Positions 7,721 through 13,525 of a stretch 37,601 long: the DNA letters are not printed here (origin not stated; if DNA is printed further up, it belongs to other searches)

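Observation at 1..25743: Regulator-led operon: giant (5785 aa), small (286 aa), giant (>2338 aa) exported proteins with no recognisable export or anchoring partner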

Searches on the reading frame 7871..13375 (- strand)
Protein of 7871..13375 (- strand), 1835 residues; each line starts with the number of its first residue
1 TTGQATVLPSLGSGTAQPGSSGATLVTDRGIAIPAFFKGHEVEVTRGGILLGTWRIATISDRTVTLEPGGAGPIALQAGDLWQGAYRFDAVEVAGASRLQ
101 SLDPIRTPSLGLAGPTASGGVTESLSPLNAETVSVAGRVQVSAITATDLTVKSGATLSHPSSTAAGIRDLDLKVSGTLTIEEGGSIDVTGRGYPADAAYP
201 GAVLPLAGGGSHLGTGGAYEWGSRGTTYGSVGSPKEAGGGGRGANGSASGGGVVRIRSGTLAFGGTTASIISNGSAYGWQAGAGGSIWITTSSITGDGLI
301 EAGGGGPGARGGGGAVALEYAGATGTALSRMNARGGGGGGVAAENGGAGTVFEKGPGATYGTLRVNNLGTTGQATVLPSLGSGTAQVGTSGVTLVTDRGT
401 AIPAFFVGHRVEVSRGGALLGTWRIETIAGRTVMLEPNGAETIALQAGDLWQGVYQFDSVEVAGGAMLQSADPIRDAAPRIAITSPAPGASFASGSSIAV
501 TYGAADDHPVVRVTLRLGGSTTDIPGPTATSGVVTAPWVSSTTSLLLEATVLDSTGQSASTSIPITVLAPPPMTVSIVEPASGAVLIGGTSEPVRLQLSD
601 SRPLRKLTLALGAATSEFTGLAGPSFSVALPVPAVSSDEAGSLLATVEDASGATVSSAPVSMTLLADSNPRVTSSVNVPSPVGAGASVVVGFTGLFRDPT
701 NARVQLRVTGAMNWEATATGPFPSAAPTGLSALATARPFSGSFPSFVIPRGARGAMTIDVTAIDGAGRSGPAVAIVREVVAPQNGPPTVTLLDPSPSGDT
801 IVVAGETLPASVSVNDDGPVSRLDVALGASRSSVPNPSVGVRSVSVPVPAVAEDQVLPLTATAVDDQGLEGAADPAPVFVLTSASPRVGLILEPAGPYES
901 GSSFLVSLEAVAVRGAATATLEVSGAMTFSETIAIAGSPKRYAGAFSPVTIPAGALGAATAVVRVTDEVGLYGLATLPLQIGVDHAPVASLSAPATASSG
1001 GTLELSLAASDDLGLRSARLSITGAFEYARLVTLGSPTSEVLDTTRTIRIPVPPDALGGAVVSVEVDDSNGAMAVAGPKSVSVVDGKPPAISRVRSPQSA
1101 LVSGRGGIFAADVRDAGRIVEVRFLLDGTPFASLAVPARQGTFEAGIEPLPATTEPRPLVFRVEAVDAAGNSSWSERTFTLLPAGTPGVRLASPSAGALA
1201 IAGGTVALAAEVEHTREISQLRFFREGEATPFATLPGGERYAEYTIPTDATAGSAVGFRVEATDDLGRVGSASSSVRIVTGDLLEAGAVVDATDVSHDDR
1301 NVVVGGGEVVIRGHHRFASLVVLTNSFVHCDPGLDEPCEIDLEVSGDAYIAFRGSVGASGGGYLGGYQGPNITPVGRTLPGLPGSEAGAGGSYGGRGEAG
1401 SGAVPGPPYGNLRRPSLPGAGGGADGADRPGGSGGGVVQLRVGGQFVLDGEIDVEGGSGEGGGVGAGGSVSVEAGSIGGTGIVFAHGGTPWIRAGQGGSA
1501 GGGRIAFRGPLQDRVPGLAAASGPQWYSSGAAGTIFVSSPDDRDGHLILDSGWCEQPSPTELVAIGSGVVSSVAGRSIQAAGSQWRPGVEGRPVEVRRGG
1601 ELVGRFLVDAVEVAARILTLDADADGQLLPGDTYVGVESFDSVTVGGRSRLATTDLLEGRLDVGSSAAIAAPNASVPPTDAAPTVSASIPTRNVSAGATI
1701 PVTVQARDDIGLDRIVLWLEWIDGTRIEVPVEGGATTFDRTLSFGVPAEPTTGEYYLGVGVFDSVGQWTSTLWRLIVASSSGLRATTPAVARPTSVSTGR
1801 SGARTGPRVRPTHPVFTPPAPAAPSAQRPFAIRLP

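Call 36: search_solved_structures(query=window:7871-13375:-, max_evalue=1)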
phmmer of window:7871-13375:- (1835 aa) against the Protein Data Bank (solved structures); distinct sequences matched with E-value up to 1: 1.
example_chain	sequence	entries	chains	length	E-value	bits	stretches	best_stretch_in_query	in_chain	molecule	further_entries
7qec_A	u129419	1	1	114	0.27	11.8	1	873-924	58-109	S-layer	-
